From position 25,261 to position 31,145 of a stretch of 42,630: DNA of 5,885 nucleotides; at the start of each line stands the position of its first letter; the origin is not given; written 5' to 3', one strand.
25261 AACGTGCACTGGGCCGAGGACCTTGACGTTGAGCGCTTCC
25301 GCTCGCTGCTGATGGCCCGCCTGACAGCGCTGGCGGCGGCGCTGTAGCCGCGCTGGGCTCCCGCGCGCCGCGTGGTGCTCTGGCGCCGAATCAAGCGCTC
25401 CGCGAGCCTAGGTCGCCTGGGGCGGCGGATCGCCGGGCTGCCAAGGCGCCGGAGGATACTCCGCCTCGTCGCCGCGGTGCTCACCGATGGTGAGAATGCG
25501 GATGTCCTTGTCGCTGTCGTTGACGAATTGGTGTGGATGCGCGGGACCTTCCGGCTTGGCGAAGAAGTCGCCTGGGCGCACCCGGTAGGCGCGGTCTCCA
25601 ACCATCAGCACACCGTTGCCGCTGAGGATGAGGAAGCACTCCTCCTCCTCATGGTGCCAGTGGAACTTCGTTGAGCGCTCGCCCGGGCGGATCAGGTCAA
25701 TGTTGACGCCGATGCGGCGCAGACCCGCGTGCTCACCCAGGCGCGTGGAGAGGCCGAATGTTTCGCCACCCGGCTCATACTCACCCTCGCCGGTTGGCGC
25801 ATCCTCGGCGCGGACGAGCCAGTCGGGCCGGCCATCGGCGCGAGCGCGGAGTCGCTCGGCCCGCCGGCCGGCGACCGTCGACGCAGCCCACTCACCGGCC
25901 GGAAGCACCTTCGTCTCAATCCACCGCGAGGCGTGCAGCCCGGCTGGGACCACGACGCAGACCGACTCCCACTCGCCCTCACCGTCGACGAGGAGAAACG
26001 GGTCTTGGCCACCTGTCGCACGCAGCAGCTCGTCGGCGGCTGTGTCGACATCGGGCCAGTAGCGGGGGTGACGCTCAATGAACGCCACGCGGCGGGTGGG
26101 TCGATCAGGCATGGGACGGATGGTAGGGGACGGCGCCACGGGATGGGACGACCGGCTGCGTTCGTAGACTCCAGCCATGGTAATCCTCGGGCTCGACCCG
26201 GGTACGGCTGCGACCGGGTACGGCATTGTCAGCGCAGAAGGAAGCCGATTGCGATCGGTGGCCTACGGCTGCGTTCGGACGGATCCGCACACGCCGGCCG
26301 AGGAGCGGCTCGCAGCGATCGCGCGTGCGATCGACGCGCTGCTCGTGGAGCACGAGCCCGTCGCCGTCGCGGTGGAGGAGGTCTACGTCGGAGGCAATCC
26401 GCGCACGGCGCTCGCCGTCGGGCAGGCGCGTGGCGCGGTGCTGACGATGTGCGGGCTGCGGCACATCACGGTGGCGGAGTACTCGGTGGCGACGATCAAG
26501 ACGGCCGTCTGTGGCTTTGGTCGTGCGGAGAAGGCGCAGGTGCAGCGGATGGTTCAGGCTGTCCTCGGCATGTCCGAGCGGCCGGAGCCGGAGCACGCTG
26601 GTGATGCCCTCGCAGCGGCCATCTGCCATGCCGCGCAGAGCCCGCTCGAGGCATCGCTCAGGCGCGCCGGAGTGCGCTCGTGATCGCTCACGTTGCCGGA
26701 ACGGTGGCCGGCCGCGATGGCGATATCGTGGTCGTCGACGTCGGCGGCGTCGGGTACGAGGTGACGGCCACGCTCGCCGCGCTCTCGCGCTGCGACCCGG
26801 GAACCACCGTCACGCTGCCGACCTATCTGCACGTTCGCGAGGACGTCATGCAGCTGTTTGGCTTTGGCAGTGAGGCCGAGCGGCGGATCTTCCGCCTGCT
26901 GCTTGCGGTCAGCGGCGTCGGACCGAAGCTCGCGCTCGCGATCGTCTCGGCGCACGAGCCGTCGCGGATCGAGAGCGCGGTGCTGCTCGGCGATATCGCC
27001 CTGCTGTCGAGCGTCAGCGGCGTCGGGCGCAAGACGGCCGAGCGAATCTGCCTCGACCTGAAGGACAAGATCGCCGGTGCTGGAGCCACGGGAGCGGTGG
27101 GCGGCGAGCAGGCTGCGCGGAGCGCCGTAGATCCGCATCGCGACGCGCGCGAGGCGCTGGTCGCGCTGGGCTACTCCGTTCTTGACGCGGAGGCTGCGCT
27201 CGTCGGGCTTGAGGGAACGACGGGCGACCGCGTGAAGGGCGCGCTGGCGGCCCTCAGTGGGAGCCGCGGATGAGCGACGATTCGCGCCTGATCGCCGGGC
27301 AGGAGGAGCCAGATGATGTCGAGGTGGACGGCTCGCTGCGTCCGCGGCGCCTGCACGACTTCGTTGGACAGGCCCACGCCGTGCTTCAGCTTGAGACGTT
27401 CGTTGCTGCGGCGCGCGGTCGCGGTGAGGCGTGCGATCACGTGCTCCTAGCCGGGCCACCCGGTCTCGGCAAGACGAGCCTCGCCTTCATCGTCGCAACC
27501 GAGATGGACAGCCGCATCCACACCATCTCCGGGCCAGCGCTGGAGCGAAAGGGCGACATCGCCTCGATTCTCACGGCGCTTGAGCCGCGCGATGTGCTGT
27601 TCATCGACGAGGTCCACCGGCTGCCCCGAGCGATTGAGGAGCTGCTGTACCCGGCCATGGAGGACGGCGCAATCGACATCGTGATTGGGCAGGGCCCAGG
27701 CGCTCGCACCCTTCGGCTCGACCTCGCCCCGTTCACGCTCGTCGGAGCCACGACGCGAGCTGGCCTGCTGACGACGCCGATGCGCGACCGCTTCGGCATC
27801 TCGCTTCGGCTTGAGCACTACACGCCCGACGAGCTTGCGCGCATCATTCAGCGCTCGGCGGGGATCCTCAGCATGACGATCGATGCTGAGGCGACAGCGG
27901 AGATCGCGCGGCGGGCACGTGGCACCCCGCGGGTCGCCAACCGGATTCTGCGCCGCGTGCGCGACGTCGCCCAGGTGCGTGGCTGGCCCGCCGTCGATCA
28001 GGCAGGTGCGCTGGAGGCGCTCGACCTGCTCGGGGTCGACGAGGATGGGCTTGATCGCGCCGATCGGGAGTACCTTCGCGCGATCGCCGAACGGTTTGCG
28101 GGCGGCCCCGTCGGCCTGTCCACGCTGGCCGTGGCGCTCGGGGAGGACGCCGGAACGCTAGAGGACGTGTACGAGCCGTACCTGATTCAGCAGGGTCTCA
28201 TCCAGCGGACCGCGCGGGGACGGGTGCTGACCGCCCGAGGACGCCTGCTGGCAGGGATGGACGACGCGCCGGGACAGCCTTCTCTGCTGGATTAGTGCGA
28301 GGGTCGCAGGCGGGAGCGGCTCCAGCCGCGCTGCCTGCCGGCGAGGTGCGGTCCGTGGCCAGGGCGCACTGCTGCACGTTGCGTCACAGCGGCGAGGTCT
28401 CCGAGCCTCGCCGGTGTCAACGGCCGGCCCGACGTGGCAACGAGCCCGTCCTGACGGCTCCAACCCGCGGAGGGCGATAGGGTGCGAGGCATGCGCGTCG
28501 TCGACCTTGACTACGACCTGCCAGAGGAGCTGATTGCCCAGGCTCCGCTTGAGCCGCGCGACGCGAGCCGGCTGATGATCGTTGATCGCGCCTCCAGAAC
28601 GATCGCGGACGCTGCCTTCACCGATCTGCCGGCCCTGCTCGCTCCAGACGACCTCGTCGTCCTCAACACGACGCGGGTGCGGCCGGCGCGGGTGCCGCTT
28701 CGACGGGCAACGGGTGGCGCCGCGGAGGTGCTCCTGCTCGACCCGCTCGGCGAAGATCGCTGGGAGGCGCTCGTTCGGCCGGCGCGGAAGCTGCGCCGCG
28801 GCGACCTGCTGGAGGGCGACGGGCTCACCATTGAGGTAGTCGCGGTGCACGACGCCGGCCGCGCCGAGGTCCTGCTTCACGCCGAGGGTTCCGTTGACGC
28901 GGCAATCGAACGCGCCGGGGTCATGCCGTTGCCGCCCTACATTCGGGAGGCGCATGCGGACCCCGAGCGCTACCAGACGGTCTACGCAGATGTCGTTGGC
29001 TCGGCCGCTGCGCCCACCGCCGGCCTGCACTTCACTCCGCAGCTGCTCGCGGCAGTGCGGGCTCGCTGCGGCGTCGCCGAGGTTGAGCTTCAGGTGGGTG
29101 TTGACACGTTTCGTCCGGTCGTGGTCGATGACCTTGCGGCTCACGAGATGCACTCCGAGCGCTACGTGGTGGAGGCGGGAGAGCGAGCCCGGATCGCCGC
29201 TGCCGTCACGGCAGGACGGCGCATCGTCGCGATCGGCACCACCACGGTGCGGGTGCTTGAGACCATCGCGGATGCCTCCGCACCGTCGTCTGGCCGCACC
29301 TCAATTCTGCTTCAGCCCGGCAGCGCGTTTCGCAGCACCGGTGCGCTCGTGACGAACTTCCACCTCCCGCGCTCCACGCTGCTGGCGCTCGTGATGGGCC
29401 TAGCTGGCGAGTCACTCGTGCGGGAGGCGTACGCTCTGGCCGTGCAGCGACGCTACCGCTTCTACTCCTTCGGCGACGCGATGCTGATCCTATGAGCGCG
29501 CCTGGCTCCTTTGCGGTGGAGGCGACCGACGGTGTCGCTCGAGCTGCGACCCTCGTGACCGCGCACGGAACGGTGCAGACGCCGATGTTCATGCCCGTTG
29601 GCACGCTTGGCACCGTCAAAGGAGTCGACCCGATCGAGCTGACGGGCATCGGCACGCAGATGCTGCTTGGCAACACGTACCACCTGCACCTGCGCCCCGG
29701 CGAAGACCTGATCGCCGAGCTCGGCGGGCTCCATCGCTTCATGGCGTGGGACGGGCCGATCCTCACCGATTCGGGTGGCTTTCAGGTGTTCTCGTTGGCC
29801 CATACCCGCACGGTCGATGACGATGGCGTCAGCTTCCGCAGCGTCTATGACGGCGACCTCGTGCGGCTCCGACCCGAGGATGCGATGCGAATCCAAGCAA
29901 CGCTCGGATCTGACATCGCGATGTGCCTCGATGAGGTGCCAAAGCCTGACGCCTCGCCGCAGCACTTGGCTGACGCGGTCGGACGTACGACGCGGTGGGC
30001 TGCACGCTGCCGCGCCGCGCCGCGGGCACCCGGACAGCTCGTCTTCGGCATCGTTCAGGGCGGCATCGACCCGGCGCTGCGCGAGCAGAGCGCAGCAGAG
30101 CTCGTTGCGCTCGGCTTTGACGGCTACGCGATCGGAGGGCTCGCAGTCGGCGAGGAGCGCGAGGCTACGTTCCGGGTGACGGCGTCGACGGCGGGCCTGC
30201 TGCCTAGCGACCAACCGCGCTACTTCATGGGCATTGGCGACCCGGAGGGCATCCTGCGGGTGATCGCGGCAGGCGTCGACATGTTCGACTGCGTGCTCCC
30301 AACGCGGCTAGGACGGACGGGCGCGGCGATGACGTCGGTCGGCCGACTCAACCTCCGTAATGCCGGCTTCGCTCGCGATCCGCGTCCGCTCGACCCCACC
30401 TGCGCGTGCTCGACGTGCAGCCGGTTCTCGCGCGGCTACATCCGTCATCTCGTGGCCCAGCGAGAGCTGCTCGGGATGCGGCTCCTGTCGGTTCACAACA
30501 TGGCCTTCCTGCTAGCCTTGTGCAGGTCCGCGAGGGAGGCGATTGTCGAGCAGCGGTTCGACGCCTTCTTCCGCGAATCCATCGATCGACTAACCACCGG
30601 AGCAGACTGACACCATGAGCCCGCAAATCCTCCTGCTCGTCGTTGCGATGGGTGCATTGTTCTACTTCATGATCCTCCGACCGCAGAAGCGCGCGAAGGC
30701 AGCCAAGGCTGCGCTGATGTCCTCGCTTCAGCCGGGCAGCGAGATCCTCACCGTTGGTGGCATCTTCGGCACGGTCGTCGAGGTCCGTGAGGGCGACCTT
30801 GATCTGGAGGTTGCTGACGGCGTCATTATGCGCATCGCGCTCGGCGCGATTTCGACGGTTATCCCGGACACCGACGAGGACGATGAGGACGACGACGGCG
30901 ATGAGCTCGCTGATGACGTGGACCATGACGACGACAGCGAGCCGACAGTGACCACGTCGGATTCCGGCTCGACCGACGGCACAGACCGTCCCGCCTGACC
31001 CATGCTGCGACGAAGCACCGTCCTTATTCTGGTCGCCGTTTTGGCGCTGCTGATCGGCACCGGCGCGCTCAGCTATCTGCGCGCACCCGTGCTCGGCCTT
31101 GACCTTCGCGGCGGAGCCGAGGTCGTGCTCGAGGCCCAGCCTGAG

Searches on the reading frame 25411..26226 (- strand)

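Call 12: search_protein_families(library=pfam, proteins=[window:25411-26226:-], max_evalue=0.001)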
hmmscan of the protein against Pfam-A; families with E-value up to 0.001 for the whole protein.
window:25411-26226:- (272 aa): 3 families
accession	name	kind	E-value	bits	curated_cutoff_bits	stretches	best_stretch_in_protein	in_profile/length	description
PF07883.17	Cupin_2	-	8.4e-17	61.1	27.2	1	179-247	5-69/70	Cupin domain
PF02311.25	AraC_binding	-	3e-05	24.2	21.1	1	184-247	12-74/135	AraC-like ligand binding domain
PF05899.18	Cupin_3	-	6.1e-05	23.1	23.5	1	187-227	18-59/74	EutQ-like cupin domain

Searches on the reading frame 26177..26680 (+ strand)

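Call 12: search_protein_families(library=pfam, proteins=[window:26177-26680:+], max_evalue=0.001)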
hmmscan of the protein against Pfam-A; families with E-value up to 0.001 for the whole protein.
window:26177-26680:+ (168 aa): 1 family
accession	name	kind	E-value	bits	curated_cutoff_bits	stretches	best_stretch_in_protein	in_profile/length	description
PF02075.23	RuvC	-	9.3e-47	159.1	22.2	1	3-151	1-148/148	Crossover junction endodeoxyribonuclease RuvC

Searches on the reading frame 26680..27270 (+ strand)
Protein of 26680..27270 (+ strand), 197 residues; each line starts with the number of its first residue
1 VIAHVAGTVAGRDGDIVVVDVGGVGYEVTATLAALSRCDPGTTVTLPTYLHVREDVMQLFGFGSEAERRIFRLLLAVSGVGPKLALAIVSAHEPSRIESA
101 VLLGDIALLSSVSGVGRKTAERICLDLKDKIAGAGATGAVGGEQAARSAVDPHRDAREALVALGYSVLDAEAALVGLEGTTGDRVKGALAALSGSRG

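Call 12: search_protein_families(library=pfam, proteins=[window:26680-27270:+], max_evalue=0.001)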
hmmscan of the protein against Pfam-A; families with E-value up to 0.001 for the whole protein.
window:26680-27270:+ (197 aa): 5 families
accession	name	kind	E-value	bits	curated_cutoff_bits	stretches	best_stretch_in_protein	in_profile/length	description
PF01330.27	RuvA_N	-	4.1e-19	68.9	23.6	1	1-61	1-61/61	RuvA N terminal domain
PF14520.12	HHH_5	-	1.1e-15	58.2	27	1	71-129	1-57/57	Helix-hairpin-helix domain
PF00633.29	HHH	-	7e-09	35.5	24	0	106-124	10-28/30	Helix-hairpin-helix motif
PF07499.19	RuvA_C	-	9.5e-05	23.2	24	1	152-193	2-47/47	RuvA, C-terminal domain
PF12836.13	HHH_3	-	0.00019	21.9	27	0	106-123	13-30/65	Helix-hairpin-helix motif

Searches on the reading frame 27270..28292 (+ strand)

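Call 12: search_protein_families(library=pfam, proteins=[window:27270-28292:+], max_evalue=0.001)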
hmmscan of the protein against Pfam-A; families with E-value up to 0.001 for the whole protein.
window:27270-28292:+ (341 aa): 10 families
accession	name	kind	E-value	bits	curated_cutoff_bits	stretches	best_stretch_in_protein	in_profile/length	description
PF05496.18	RuvB_N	-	2.9e-72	242.1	27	1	23-181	1-159/159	Holliday junction DNA helicase RuvB P-loop domain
PF17864.7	AAA_lid_4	-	5.4e-28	97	27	1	184-257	1-74/74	RuvB AAA lid domain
PF05491.19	RuvB_C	-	7.3e-25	87.2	24.7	1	258-324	1-67/72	RuvB C-terminal winged helix domain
PF00004.35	AAA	-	1.4e-17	64.8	21.2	1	58-181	1-129/131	ATPase family associated with various cellular activities (AAA)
PF07728.20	AAA_5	-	2.2e-06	28.2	22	1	57-175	1-139/139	AAA domain (dynein-related subfamily)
PF01078.27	Mg_chelatase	-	2.2e-05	24.4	20.3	0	28-73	2-40/207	Magnesium chelatase, subunit ChlI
PF05673.19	DUF815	-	5.8e-05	22.8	23.8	0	50-115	48-116/249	Protein of unknown function (DUF815)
PF06068.19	TIP49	-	8.7e-05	22.3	23.8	0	30-84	25-79/347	TIP49 P-loop domain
PF13191.12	AAA_16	-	0.00023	22.1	32.6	0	31-93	2-63/167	AAA ATPase domain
PF13173.12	AAA_14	-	0.00074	20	27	0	58-138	5-94/129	AAA domain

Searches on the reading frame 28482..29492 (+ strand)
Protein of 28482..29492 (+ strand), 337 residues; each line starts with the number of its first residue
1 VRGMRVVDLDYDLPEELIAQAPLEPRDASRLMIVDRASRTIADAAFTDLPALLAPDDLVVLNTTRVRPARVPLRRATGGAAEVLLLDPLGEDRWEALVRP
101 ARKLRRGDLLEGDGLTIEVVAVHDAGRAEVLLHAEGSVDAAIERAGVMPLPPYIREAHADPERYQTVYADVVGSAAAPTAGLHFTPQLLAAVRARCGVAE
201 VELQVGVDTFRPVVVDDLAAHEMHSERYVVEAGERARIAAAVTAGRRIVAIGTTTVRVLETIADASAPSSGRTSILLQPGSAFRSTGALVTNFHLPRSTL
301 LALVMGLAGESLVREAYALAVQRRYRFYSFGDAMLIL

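Call 12: search_protein_families(library=pfam, proteins=[window:28482-29492:+], max_evalue=0.001)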
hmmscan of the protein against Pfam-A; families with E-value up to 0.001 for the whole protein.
window:28482-29492:+ (337 aa): 1 family
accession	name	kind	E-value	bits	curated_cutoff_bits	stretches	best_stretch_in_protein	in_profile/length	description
PF02547.20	Queuosine_synth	-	1.8e-112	376.1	25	1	8-336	3-322/322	Queuosine biosynthesis protein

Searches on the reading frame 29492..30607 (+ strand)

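Call 12: search_protein_families(library=pfam, proteins=[window:29492-30607:+], max_evalue=0.001)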
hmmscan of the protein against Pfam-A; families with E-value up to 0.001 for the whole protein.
window:29492-30607:+ (372 aa): 1 family
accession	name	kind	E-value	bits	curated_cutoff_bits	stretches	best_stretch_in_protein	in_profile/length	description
PF01702.25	TGT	-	3.5e-144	480.7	26.3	1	14-366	2-354/357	Queuine tRNA-ribosyltransferase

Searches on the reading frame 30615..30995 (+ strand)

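Call 24: search_protein_families(library=pfam, proteins=[window:30615-30995:+], max_evalue=0.001)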
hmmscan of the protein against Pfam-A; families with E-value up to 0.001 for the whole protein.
window:30615-30995:+ (127 aa): 1 family
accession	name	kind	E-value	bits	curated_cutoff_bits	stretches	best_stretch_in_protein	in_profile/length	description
PF02699.20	YajC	-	1e-21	77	28.2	1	6-80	3-77/78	Preprotein translocase subunit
